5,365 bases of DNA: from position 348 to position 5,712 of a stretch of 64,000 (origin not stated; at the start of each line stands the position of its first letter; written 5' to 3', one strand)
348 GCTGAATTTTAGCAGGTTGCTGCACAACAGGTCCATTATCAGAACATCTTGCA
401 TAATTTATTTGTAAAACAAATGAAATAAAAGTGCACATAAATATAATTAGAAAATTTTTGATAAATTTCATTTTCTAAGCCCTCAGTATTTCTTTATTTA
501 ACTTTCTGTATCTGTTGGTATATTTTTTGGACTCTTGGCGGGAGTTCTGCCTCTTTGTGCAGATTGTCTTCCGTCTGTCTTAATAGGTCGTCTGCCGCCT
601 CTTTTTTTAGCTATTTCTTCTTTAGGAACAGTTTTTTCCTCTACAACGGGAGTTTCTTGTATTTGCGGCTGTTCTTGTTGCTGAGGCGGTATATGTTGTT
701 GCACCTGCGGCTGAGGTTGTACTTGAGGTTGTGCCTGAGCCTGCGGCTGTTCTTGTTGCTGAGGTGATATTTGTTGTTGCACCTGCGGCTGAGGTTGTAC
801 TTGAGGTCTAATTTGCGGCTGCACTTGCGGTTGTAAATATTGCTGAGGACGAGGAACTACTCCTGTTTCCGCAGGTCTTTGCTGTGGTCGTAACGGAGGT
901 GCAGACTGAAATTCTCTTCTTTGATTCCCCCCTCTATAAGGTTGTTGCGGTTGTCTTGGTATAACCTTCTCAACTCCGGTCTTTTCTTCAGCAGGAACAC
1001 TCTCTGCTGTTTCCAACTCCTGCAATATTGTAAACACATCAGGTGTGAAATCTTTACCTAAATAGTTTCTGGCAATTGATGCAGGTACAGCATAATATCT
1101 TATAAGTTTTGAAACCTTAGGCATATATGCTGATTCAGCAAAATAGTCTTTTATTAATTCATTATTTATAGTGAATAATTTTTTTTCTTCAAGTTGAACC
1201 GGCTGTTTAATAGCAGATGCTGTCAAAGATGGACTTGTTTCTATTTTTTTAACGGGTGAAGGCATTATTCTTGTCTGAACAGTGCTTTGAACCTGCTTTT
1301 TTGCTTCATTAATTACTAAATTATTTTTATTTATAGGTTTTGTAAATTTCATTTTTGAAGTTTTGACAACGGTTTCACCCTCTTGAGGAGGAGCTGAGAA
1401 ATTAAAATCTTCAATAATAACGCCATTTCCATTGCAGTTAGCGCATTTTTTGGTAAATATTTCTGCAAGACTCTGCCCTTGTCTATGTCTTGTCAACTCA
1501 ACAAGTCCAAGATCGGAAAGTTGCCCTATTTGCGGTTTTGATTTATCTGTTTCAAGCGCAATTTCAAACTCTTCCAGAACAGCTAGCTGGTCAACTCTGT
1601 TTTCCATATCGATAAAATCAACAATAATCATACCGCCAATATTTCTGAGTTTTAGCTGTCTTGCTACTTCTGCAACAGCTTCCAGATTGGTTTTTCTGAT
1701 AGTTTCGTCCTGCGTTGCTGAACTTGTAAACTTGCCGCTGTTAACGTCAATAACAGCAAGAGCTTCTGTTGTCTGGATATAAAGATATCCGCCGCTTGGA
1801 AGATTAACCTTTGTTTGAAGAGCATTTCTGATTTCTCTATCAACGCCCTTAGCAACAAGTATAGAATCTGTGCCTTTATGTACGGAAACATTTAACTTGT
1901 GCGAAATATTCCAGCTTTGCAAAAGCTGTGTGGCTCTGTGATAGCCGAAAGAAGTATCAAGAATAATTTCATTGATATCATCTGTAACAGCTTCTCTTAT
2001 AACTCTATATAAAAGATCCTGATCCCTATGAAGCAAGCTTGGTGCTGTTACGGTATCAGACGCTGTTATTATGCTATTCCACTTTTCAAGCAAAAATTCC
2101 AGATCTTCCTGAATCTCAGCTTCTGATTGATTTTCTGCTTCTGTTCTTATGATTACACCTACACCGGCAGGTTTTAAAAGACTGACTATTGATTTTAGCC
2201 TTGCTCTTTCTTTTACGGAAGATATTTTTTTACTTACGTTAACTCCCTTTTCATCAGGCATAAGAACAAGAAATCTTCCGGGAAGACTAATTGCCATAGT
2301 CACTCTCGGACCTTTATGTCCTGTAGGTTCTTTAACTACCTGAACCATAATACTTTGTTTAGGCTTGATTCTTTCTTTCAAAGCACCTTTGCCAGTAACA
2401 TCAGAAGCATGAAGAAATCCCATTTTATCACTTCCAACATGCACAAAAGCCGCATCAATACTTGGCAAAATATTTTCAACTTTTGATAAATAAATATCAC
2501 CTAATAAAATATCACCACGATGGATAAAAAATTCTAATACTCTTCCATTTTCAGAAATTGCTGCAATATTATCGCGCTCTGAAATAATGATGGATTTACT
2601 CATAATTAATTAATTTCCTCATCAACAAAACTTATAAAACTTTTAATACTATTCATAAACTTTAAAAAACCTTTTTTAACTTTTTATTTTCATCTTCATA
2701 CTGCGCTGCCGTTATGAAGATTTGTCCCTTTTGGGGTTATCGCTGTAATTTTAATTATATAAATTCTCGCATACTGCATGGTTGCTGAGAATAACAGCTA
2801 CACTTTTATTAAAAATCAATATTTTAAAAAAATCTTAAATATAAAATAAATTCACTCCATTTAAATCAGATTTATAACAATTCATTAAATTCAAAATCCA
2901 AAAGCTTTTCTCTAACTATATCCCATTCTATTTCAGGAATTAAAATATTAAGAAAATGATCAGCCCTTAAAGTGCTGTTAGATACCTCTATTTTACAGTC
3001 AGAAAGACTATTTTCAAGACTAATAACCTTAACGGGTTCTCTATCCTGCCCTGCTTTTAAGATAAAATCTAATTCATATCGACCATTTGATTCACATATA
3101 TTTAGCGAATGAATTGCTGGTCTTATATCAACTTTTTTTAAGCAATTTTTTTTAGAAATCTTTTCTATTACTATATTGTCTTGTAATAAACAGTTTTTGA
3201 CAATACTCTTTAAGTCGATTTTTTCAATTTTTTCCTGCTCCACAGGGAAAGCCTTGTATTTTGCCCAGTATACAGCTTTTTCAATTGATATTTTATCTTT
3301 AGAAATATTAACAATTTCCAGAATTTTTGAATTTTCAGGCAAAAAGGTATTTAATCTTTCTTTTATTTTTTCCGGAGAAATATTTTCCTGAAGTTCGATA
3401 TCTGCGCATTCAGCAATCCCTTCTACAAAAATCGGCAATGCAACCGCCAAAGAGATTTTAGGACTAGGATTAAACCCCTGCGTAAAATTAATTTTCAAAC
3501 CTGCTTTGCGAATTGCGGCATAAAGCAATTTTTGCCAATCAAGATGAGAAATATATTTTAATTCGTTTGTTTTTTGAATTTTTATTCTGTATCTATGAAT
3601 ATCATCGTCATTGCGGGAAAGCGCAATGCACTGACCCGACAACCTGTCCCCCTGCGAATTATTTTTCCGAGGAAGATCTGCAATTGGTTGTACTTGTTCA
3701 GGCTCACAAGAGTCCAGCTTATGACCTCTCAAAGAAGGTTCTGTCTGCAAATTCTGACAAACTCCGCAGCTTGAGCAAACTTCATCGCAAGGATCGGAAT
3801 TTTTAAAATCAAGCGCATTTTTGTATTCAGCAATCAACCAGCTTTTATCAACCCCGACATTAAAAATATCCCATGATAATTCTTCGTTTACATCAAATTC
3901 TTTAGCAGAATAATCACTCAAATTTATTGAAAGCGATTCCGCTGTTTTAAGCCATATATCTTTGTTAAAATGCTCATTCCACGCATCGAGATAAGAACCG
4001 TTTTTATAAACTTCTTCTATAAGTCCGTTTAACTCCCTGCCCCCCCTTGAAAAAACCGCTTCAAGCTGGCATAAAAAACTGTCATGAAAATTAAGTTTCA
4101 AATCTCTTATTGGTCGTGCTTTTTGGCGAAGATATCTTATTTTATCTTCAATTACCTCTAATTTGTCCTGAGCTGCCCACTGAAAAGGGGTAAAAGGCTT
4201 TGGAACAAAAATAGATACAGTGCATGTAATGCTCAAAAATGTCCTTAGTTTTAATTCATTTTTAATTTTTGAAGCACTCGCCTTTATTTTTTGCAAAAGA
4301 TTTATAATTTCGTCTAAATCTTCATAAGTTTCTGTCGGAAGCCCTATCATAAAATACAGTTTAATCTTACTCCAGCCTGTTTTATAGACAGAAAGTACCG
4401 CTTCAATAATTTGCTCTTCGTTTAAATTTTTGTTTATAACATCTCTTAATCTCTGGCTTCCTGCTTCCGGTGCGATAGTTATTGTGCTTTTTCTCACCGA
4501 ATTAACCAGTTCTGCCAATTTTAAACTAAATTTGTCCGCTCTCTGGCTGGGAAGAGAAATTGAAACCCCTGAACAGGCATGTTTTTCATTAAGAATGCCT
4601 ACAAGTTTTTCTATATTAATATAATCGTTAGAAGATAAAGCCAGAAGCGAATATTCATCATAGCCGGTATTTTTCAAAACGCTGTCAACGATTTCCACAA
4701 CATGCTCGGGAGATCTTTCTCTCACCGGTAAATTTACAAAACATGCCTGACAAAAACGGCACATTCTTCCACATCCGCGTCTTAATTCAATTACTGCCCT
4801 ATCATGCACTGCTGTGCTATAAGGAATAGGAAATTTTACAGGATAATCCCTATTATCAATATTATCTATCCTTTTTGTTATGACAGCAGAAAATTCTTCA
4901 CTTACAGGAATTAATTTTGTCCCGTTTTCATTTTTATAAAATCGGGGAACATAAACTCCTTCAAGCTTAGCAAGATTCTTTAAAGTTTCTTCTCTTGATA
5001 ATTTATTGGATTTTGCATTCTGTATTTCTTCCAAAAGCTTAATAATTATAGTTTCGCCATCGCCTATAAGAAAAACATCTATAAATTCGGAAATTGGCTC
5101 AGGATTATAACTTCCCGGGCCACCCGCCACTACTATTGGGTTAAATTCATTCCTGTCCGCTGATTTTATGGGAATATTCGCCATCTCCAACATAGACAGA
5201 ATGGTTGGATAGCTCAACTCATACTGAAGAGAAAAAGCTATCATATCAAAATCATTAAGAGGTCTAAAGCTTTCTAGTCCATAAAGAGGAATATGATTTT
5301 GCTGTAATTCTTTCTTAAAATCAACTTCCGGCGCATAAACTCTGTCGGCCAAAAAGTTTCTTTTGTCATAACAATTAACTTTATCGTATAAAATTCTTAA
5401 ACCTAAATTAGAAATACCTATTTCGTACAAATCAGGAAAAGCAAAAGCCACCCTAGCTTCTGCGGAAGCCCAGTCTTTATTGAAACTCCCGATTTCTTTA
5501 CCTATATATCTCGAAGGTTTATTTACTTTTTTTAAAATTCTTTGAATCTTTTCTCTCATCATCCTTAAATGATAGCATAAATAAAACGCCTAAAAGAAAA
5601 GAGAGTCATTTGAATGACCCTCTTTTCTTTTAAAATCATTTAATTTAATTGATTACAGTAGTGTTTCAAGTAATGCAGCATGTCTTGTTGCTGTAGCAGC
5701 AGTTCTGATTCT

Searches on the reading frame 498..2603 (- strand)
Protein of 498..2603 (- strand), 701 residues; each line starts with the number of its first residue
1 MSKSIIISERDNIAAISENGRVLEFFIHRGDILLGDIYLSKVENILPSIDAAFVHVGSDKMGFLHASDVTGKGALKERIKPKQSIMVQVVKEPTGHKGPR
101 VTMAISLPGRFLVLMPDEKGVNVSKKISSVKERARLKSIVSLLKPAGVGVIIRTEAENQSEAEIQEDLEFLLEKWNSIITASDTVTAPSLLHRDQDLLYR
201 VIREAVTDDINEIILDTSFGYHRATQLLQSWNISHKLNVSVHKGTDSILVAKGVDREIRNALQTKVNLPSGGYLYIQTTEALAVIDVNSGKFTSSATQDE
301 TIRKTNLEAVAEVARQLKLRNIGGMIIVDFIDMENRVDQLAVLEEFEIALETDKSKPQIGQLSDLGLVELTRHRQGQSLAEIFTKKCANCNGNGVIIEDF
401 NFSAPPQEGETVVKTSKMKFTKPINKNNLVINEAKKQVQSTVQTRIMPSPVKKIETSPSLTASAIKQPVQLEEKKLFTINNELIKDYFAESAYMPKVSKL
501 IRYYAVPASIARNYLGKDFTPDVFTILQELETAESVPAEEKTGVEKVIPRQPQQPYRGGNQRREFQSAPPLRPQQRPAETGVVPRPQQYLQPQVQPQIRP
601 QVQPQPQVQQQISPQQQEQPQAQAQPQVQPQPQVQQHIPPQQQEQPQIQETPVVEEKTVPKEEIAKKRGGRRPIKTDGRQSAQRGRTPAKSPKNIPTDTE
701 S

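Call 89: search_protein_families(library=pfam, proteins=[window:498-2603:-], max_evalue=0.00001)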
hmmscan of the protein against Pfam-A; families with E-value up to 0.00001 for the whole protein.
window:498-2603:- (701 aa): 1 family
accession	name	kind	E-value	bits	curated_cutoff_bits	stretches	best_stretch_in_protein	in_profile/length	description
PF10150.14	RNase_E_G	-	1.6e-93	313.5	25.5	1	106-374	1-269/270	Ribonuclease E/G family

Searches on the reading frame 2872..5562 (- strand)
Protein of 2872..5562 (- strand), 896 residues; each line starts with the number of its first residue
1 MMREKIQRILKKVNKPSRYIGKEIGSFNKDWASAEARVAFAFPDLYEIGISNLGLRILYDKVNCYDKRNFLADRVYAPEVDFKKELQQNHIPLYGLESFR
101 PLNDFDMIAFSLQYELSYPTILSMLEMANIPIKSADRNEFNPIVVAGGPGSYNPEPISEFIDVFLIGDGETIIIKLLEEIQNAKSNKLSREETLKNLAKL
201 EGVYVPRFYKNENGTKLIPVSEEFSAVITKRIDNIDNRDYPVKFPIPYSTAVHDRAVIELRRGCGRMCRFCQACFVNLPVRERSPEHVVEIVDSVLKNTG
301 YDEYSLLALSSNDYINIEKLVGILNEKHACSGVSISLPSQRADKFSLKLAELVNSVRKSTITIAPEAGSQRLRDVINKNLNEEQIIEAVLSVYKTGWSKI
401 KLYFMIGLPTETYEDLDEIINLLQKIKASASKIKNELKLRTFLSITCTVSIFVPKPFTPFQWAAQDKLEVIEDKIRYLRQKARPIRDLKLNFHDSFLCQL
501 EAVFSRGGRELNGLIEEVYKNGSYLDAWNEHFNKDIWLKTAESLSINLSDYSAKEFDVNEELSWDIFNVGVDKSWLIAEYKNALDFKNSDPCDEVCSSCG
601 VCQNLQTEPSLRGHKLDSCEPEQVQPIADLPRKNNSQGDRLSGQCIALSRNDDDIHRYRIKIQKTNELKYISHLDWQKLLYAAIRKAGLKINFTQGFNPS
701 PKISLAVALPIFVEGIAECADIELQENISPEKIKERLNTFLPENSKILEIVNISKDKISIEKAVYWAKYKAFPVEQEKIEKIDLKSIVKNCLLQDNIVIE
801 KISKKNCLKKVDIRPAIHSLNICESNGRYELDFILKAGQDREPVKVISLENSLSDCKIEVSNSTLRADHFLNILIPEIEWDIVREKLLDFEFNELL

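Call 89: search_protein_families(library=pfam, proteins=[window:2872-5562:-], max_evalue=0.00001)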
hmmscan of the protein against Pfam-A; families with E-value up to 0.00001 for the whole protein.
window:2872-5562:- (896 aa): 3 families
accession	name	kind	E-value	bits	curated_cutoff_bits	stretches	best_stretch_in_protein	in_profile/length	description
PF19864.5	Radical_SAM_N2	-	2.7e-55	186.4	29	1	54-206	1-151/151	Radical SAM proteins, N-terminal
PF10105.14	DUF2344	-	5.8e-44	150.5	23.8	1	657-840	1-171/176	Uncharacterized protein conserved in bacteria (DUF2344)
PF04055.27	Radical_SAM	-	5e-16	59.8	29.5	1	260-423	3-166/166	Radical SAM superfamily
